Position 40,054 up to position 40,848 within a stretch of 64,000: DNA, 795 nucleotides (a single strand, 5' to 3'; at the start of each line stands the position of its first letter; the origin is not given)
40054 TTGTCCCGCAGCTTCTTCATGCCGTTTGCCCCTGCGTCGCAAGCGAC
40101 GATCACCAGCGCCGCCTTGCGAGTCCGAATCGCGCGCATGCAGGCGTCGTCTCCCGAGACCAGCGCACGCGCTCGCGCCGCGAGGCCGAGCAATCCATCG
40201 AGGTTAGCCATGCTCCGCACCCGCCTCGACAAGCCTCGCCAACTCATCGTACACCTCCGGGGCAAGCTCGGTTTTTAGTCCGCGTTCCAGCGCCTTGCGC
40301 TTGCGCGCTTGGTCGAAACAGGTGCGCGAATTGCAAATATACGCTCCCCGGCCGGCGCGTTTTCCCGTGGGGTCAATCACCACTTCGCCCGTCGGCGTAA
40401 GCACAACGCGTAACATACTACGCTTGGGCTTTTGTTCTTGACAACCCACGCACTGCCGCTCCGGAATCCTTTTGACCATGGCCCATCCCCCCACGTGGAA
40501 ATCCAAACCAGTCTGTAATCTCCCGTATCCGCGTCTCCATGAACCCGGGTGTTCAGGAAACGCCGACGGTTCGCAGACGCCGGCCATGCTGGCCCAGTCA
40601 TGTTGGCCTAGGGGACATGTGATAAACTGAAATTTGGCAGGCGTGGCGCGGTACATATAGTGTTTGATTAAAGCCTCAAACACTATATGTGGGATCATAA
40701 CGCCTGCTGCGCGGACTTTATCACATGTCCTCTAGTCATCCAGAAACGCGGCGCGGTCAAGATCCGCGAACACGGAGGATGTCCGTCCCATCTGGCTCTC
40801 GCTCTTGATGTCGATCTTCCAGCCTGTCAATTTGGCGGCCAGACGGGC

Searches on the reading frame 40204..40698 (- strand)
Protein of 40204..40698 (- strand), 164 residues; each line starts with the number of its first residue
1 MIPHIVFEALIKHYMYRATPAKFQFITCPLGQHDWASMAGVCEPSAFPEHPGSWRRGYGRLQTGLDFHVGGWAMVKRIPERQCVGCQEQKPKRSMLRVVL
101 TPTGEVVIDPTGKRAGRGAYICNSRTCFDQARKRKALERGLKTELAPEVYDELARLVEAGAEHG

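Call 87: search_protein_families(library=pfam, proteins=[window:40204-40698:-])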
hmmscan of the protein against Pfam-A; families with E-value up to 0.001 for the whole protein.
window:40204-40698:- (164 aa): 1 family
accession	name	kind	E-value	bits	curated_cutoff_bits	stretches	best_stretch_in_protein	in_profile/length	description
PF04296.18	YlxR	-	7.7e-31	106.3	26.9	1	81-154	1-74/75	Protein of unknown function (DUF448)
